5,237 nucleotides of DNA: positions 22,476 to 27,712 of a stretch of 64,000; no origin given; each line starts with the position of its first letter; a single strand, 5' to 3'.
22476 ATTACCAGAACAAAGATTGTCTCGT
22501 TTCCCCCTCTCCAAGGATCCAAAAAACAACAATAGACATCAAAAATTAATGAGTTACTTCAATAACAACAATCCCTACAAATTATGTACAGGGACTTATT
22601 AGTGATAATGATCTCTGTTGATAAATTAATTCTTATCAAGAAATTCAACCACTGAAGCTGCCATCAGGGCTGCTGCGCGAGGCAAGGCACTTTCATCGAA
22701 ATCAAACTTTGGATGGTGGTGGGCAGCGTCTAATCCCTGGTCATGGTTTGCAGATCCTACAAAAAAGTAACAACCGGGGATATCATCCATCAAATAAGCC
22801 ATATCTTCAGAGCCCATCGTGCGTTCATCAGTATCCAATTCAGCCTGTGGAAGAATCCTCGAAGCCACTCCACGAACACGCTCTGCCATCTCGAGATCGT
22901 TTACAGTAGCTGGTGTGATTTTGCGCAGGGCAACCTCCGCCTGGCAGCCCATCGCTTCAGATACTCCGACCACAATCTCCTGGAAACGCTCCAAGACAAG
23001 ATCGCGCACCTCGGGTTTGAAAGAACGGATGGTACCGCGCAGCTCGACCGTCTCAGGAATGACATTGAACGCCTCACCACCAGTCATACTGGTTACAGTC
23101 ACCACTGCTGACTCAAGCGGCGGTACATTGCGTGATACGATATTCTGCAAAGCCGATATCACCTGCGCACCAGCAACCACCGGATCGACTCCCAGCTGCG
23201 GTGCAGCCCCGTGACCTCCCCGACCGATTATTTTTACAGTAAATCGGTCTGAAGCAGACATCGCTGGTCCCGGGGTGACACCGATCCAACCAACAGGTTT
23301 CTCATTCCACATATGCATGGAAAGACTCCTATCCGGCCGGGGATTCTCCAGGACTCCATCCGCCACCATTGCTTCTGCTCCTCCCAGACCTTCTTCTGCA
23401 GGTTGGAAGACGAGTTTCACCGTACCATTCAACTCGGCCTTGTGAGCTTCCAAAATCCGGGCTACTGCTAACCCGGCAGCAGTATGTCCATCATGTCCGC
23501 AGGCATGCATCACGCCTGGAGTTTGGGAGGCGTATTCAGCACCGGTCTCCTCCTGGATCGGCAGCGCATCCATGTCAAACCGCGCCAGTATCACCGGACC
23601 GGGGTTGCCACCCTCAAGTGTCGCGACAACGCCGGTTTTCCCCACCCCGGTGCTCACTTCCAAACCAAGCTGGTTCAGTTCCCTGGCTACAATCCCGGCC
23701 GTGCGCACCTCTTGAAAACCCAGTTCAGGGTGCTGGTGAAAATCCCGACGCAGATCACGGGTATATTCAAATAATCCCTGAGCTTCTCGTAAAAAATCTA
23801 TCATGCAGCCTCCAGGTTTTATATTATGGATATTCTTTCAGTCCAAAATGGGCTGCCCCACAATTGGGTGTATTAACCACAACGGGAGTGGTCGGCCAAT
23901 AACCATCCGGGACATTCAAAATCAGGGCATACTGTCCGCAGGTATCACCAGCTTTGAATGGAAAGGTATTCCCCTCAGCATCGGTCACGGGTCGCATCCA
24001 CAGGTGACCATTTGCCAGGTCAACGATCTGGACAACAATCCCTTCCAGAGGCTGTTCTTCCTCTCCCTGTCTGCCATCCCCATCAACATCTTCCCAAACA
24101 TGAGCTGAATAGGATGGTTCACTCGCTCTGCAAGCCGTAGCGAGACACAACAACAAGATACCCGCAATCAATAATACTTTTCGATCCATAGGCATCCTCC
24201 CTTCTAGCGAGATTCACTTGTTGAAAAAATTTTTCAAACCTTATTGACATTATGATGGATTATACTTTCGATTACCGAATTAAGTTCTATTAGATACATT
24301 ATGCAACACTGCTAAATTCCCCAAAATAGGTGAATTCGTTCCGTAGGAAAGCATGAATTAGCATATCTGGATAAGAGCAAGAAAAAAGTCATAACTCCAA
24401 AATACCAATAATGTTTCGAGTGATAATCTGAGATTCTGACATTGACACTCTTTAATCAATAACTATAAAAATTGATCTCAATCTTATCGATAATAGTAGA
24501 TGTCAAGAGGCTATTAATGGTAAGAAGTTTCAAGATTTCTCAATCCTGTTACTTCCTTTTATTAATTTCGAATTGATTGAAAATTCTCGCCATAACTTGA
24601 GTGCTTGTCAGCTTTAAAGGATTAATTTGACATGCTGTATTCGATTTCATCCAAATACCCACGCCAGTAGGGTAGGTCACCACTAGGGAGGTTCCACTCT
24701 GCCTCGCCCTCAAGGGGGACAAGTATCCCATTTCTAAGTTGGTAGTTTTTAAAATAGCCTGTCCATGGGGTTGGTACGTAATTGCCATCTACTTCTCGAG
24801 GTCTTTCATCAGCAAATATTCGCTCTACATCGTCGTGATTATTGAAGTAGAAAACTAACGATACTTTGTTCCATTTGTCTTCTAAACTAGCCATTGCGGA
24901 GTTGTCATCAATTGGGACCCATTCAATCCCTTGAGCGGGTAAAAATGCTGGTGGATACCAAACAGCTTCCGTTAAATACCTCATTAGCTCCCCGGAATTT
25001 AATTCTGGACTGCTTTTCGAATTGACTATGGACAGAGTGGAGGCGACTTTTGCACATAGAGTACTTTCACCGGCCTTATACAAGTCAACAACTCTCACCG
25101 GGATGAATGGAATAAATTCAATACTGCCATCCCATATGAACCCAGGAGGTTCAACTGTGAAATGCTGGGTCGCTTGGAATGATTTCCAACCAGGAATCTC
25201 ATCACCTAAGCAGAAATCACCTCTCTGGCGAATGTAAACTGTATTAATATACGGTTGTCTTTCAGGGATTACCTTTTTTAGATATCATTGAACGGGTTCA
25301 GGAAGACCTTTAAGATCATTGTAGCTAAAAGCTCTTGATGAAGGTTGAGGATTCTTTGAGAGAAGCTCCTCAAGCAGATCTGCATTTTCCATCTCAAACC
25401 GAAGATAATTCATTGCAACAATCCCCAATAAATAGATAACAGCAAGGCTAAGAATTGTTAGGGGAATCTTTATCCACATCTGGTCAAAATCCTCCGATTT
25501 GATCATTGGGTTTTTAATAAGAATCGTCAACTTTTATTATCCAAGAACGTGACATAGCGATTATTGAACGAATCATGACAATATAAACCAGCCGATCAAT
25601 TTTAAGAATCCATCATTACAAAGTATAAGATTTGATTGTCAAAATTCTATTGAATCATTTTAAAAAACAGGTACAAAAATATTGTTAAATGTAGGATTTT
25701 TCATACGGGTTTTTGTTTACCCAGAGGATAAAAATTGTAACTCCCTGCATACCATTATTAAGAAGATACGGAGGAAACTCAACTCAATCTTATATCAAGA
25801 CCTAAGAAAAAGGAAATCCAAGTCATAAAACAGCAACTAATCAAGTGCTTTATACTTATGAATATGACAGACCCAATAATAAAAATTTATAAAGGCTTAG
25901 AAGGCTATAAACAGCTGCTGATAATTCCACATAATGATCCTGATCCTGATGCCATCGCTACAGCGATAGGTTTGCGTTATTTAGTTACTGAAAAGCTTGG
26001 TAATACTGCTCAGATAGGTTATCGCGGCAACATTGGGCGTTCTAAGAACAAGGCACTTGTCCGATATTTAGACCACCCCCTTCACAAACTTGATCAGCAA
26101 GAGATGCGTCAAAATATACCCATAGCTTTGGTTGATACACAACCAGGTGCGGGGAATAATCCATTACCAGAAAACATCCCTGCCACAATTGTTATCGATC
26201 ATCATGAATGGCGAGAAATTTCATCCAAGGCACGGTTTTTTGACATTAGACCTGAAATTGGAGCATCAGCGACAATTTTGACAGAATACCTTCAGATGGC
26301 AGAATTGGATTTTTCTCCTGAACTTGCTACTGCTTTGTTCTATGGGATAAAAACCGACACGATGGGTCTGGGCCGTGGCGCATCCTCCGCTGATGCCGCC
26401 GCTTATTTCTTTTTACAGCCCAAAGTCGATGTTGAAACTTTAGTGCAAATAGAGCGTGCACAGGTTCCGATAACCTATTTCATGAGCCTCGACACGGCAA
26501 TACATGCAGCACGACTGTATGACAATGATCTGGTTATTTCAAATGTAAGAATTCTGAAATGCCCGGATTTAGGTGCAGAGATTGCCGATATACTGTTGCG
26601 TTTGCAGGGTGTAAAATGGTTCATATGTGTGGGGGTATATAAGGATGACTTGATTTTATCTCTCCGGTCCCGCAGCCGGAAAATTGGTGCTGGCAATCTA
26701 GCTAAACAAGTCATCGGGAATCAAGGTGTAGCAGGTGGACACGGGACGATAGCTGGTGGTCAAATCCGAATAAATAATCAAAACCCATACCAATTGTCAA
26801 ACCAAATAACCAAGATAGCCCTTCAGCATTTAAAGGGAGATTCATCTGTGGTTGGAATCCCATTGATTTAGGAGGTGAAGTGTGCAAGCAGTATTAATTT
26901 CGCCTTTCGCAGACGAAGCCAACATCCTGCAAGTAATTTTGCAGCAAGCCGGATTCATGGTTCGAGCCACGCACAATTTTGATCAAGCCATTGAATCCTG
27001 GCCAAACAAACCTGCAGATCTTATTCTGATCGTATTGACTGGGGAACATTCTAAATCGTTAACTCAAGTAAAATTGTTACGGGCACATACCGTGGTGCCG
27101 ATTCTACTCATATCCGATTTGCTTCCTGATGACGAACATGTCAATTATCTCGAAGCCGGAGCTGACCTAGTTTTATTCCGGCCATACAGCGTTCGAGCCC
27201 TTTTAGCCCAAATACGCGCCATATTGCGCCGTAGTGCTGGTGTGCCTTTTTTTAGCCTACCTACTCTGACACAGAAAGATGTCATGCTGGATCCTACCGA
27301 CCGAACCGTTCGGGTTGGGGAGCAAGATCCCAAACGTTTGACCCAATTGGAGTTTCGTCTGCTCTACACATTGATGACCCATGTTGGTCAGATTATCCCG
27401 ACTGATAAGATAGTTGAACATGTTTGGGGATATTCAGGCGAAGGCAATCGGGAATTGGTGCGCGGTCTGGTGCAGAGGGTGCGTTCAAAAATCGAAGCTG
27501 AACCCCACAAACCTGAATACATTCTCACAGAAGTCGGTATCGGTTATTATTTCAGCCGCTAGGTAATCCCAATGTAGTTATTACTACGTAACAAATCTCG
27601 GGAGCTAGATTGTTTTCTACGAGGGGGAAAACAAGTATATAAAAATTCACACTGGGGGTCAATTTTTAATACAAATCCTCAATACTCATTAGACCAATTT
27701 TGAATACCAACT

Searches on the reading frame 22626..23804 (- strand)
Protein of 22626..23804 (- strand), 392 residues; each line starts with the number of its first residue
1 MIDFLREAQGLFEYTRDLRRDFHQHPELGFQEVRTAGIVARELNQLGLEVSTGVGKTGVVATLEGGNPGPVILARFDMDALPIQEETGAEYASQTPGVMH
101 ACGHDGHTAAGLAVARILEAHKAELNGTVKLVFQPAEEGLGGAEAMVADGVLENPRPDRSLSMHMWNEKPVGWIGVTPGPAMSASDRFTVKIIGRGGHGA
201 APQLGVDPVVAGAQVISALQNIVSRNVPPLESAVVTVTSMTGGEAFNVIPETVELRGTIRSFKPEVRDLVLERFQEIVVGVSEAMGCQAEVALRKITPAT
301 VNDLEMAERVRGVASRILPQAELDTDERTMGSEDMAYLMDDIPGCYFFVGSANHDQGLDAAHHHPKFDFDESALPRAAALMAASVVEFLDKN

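Call 51: search_protein_families(library=pfam, proteins=[window:22626-23804:-], max_evalue=0.00001)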
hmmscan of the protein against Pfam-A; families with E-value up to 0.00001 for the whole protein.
window:22626-23804:- (392 aa): 2 families
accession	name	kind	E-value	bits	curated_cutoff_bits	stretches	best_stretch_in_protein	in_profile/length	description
PF01546.33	Peptidase_M20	-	1.4e-42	146.4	24.6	1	75-384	3-203/206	Peptidase family M20/M25/M40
PF07687.19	M20_dimer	-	4.9e-12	46.2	21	1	187-278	8-99/107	Peptidase dimerisation domain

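Call 67: search_protein_families(library=ncbifam, proteins=[window:22626-23804:-], max_evalue=0.00001)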
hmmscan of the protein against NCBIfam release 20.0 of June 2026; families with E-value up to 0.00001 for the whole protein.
window:22626-23804:- (392 aa): 15 families
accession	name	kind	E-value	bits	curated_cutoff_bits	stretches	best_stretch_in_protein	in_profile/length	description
TIGR01891.1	amidohydrolases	subfamily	6.3e-118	394.1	153.75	1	16-375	2-364/366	amidohydrolase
NF040868.1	carboxypep_CpsA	equivalog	4.9e-112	374.5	500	1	4-388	4-389/391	carboxypeptidase CpsA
NF038260.1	ectoine_DoeB_2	equivalog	9.6e-98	327.5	550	1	11-381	4-372/378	N(2)-acetyl-L-2,4-diaminobutanoate deacetylase DoeB2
TIGR01879.1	hydantase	subfamily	2.2e-10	40.1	204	1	181-353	203-372/401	hydantoinase/carbamoylase family amidase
NF006775.0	PRK09290.2-5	equivalog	6.2e-10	38.3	479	1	181-314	215-348/419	allantoate amidohydrolase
NF006365.0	PRK08588.1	subfamily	1.5e-09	37.6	289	1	118-339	120-336/383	succinyl-diaminopimelate desuccinylase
NF005602.0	PRK07338.1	equivalog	3.2e-08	32.6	357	1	184-293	204-310/409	hydrolase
NF006402.0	PRK08651.1-5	equivalog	3.7e-08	32.7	369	1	189-357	169-338/369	succinyl-diaminopimelate desuccinylase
TIGR01900.1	dapE-gram_pos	equivalog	4e-08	32.5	304.2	1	31-305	21-282/351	succinyl-diaminopimelate desuccinylase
NF058540.1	Ncarbamyl_ErtE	equivalog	5.2e-08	31.9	520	1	182-387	214-413/418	N-carbamyl-l-glutamate amidohydrolase ErtE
NF006771.0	PRK09290.1-5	subfamily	5.3e-08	31.8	399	1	186-312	216-342/413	allantoate amidohydrolase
TIGR01910.1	DapE-ArgE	subfamily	8.2e-08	31.8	217.6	1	107-291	109-289/373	ArgE/DapE family deacylase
TIGR01892.1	AcOrn-deacetyl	equivalog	3.5e-07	29.6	297.7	1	74-301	76-293/365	acetylornithine deacetylase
NF006769.0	PRK09290.1-3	subfamily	1.4e-06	27.2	452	0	188-317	220-349/417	allantoate amidohydrolase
NF006770.0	PRK09290.1-4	equivalog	3e-06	26.2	372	1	181-349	208-367/403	allantoate amidohydrolase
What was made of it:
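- Checked: The single M20 peptidase (22626-23804) is a TIGR01891 amidohydrolase, not LysK or ArgE (call 67).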

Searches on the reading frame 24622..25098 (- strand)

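Call 51: search_protein_families(library=pfam, proteins=[window:24622-25098:-], max_evalue=0.00001)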
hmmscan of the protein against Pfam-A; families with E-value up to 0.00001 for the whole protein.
window:24622-25098:- (158 aa): 2 families
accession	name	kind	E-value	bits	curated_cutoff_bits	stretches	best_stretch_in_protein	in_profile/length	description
PF21900.3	DUF6920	-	1.3e-45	156.1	27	1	1-154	71-222/222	Family of unknown function (DUF6920)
PF20181.5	DUF6544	-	1.5e-42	145.8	25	1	2-147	79-221/221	Family of unknown function (DUF6544)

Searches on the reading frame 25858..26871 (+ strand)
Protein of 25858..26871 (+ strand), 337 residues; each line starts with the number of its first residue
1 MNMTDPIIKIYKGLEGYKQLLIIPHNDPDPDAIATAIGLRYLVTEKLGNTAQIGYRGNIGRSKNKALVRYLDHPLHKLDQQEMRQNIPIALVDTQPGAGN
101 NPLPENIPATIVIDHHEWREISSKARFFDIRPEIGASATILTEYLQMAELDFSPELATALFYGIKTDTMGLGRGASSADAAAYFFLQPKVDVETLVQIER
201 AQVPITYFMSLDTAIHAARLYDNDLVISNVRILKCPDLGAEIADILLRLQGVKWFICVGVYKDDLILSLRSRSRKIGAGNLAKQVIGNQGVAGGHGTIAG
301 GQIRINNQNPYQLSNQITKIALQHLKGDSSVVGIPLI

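Call 5: search_protein_families(library=pfam, proteins=[window:25858-26871:+], max_evalue=0.001)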
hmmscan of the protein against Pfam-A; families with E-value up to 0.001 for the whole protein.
window:25858-26871:+ (337 aa): 2 families
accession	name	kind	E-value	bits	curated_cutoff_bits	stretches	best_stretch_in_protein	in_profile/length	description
PF01368.27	DHH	-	1.3e-08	35.6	28.1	1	20-164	2-125/125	DHH family, N-terminal domain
PF02272.25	DHHA1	-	0.00011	23.1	25.9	1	241-304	20-84/102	DHHA1 domain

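Call 6: search_protein_families(library=ncbifam, proteins=[window:25858-26871:+], max_evalue=0.001)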
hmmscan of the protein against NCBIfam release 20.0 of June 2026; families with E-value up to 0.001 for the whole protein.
window:25858-26871:+ (337 aa): 7 families
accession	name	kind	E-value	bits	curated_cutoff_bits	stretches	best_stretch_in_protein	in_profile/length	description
NF003877.0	PRK05427.1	equivalog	3.5e-12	46.4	283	1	19-171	3-152/308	manganese-dependent inorganic pyrophosphatase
NF011442.0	PRK14869.1-4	equivalog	6.8e-08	31.4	400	1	112-172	330-390/543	putative manganese-dependent inorganic diphosphatase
NF011449.0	PRK14869.2-5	equivalog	3.2e-07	29.8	411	0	112-171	232-291/451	putative manganese-dependent inorganic diphosphatase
NF011440.0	PRK14869.1-2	equivalog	3.6e-06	25.9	746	0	112-169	325-382/541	putative manganese-dependent inorganic diphosphatase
NF011443.0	PRK14869.1-5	equivalog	5.3e-06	25.1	335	0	112-169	331-388/546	putative manganese-dependent inorganic diphosphatase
NF053633.1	OlncasPapPhNrnA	equivalog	1.5e-05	24.1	350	1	8-168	7-164/317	bifunctional oligoribonuclease/PAP phosphatase NrnA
NF011446.0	PRK14869.2-2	equivalog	2.6e-05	22.9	601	0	88-176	320-408/576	putative manganese-dependent inorganic diphosphatase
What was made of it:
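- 25858..26871 (+): DHH_L: DHH/DHHA1 phosphoesterase upstream of RR_L. Calls 5 and 6.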

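Call 67: search_protein_families(library=ncbifam, proteins=[window:25858-26871:+], max_evalue=0.00001)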
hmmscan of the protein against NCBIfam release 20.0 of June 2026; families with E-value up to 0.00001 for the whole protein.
window:25858-26871:+ (337 aa): 5 families
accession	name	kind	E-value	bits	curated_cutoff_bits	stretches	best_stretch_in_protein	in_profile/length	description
NF003877.0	PRK05427.1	equivalog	3.5e-12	46.4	283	1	19-171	3-152/308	manganese-dependent inorganic pyrophosphatase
NF011442.0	PRK14869.1-4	equivalog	6.8e-08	31.4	400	0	112-172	330-390/543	putative manganese-dependent inorganic diphosphatase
NF011449.0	PRK14869.2-5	equivalog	3.2e-07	29.8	411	0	112-171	232-291/451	putative manganese-dependent inorganic diphosphatase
NF011440.0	PRK14869.1-2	equivalog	3.6e-06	25.9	746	0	112-169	325-382/541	putative manganese-dependent inorganic diphosphatase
NF011443.0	PRK14869.1-5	equivalog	5.3e-06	25.1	335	0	112-169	331-388/546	putative manganese-dependent inorganic diphosphatase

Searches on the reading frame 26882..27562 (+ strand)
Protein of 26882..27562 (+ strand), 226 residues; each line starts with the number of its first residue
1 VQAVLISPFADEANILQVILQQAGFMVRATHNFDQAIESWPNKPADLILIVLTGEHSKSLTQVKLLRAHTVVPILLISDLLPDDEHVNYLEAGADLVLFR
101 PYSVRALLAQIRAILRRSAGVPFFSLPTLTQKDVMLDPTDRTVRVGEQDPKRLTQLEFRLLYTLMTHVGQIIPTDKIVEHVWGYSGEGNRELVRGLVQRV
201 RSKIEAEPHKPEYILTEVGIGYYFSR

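Call 49: search_protein_families(library=ncbifam, proteins=[window:26882-27562:+], max_evalue=0.00001)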
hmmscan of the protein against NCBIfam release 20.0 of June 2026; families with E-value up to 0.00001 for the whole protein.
window:26882-27562:+ (226 aa): 37 families (the best 25 are shown)
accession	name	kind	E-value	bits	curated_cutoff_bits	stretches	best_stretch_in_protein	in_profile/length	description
NF040689.1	MtrAB_MtrA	equivalog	2.9e-35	121.6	300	1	13-222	11-216/219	MtrAB system response regulator MtrA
NF045944.1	ResRegRpaBCyano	equivalog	2.3e-33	115.5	330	1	14-225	11-228/229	response regulator transcription factor RpaB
NF040534.1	resp_reg_YycF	equivalog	1.7e-29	102.7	340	1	13-224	13-227/231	response regulator YycF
TIGR02154.1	PhoB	equivalog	5.1e-27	94.7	296.2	1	13-225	15-226/226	phosphate regulon transcriptional regulator PhoB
NF007820.0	PRK10529.1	equivalog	5.4e-27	94.7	325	1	15-224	16-223/225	two-component system response regulator KdpE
NF041734.1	resp_reg_RppA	equivalog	3.1e-25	88.9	250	1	1-225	1-228/229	two-component system response regulator RppA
NF041733.1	resp_reg_CseB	equivalog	1.4e-24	86.7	350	1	16-223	16-225/228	two-component system response regulator CseB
NF053854.1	RespRegPhoBBctds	equivalog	2.6e-23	82.6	270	1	13-224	11-224/225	two-component system response regulator PhoB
NF045914.1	RespRegNblR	equivalog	2.3e-22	79.7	300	1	15-223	21-224/228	response regulator transcription factor NblR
NF007005.1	PRK09468.1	equivalog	8.3e-22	77.8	331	1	14-224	17-231/237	osmolarity response regulator transcription factor OmpR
NF008296.0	PRK11083.1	equivalog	1.8e-21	76.6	273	1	13-224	16-225/228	two-component system response regulator CreB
TIGR01387.1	cztR_silR_copR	subfamily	3.6e-21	75.8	279.2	1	13-223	11-217/218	heavy metal response regulator transcription factor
NF007546.0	PRK10161.1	equivalog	3.8e-21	75.7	471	1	12-225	11-226/229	phosphate response regulator transcription factor PhoB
NF045991.1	RespRegCtrARhodob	equivalog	1.4e-19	70.7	350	1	1-223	1-220/224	response regulator transcription factor CtrA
NF007346.1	PRK09836.1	equivalog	1.6e-19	70.6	420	1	15-223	15-220/227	copper/silver response regulator transcription factor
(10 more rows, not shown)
